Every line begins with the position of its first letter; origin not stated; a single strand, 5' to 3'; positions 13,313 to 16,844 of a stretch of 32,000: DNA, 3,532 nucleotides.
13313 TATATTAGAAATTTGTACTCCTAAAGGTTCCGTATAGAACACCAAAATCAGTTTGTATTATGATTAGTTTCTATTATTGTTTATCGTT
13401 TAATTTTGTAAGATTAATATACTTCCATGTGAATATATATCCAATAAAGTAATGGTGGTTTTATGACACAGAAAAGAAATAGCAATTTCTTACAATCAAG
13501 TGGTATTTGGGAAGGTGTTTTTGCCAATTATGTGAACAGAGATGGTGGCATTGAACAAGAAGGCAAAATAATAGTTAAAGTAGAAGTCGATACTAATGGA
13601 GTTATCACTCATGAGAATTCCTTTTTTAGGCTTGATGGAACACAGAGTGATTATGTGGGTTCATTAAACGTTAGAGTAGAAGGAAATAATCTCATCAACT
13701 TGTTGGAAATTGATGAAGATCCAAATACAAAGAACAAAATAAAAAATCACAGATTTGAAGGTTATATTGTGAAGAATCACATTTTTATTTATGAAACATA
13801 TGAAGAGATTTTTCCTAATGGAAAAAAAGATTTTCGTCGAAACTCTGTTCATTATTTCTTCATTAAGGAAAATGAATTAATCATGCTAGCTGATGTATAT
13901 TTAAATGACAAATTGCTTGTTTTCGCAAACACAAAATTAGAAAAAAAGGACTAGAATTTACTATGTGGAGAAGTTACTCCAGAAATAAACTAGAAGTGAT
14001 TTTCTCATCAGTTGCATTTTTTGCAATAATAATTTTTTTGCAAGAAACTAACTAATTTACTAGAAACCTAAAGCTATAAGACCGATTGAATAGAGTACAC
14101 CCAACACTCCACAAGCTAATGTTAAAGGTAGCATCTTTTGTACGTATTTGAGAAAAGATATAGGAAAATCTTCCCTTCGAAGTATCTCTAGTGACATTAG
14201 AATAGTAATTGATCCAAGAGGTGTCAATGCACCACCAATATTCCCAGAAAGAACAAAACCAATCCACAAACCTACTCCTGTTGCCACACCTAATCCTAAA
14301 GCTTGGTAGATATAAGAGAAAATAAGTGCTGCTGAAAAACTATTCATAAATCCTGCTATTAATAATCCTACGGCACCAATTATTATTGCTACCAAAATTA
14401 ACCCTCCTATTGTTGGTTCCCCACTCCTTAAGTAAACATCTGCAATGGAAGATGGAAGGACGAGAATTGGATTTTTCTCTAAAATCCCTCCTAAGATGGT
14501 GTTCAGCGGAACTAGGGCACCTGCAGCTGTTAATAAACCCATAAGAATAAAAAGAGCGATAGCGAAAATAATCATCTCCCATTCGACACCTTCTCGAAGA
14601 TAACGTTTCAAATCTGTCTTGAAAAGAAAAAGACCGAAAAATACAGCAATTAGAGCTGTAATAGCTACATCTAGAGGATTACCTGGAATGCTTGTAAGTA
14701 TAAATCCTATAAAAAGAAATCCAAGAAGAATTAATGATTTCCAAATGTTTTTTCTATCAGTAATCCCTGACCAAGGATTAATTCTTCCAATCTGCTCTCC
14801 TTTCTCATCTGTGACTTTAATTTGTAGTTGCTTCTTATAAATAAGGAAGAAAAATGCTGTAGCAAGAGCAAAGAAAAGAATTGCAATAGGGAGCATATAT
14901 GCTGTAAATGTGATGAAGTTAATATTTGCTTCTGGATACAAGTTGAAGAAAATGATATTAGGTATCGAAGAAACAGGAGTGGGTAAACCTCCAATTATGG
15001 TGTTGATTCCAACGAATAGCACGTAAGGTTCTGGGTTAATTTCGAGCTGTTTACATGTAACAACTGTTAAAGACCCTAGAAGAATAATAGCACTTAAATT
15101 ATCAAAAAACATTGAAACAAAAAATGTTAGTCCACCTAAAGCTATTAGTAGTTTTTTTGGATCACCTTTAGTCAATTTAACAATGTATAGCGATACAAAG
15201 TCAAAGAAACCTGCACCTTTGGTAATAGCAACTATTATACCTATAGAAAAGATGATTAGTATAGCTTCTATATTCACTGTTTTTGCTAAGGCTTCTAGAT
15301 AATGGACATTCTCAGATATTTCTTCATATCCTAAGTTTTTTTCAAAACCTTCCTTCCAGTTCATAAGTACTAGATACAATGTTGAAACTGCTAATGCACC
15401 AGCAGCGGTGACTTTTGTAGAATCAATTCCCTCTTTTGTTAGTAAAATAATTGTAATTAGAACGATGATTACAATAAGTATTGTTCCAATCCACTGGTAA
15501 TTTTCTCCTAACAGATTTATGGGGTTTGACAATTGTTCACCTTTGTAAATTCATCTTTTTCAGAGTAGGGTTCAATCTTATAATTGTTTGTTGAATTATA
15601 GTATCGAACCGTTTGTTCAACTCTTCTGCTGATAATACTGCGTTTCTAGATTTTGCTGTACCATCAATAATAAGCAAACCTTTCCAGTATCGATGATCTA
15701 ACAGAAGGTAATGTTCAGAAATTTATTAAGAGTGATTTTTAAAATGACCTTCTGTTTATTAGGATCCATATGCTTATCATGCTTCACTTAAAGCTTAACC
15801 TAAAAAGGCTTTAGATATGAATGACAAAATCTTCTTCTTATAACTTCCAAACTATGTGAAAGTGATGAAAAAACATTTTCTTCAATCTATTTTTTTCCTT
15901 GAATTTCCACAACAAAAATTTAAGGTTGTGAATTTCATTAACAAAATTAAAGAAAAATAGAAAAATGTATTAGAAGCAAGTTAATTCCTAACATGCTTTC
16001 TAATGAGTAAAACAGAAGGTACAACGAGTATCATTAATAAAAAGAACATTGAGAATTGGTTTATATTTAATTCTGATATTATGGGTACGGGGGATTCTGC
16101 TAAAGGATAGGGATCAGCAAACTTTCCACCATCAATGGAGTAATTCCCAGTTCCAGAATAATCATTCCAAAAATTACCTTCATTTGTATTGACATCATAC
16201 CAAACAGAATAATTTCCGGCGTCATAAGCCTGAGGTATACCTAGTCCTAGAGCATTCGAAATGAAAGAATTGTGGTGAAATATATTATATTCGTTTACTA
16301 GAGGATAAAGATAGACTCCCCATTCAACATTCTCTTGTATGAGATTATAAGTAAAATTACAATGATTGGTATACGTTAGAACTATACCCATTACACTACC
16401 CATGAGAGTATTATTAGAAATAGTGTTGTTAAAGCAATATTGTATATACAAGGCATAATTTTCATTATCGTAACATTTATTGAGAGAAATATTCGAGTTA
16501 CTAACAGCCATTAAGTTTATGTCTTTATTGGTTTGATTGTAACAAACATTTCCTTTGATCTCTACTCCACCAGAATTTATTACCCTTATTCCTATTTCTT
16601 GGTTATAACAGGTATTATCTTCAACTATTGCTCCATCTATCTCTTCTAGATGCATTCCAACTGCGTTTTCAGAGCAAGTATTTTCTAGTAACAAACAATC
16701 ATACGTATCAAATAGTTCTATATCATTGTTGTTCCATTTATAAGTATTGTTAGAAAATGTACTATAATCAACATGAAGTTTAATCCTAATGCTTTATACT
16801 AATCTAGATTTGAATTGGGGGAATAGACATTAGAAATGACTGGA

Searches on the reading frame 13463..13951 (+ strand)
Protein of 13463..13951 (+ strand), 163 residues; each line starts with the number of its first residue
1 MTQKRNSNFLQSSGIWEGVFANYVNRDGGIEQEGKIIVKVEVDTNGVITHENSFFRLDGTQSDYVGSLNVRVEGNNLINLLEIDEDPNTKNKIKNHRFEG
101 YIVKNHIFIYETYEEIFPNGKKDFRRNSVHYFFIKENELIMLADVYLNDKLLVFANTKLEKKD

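Call 5: search_protein_families(library=pfam, proteins=[window:13463-13951:+], max_evalue=1)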
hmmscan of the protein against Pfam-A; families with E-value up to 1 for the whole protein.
window:13463-13951:+ (163 aa): 2 families
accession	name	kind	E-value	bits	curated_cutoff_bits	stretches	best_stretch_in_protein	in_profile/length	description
PF12204.14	DUF3598_N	-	0.0079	17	22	1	7-65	6-65/136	Domain of unknown function (DUF3598), N-terminal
PF12698.13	ABC2_membrane_3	-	0.28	10.7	31.6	1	47-140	36-112/347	ABC-2 family transporter protein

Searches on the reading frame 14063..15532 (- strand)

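Call 5: search_protein_families(library=pfam, proteins=[window:14063-15532:-], max_evalue=1)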
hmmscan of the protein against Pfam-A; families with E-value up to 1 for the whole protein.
window:14063-15532:- (490 aa): 3 families
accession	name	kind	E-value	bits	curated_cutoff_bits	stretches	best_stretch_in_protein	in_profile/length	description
PF03600.22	CitMHS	-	5.2e-37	128.1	31.9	1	29-357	2-285/336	Citrate transporter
PF02040.21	ArsB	-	1.1e-07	32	22.2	1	86-474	50-411/423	Arsenical pump membrane protein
PF15842.10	DUF4718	-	0.096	12.9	27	1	210-235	11-36/184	Domain of unknown function (DUF4718)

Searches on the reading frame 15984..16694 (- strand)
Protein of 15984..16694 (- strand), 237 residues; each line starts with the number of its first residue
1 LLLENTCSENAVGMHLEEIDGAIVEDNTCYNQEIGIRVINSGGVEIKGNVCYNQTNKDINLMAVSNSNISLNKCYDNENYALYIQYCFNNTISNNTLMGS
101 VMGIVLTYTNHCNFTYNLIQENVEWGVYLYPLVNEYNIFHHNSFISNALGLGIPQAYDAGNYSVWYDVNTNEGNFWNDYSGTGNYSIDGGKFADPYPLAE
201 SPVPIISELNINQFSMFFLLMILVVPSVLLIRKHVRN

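Call 16: search_protein_families(library=pfam, proteins=[window:15984-16694:-], max_evalue=0.001)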
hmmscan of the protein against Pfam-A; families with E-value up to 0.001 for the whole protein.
window:15984-16694:- (237 aa): 2 families
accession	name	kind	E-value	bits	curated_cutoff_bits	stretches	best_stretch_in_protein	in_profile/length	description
PF05048.19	NosD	-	1.1e-18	67.9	23.6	1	4-181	31-212/212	Periplasmic copper-binding protein (NosD)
PF13229.12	Beta_helix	-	1.7e-15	57.5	25.9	2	4-142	15-156/158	Right handed beta helix region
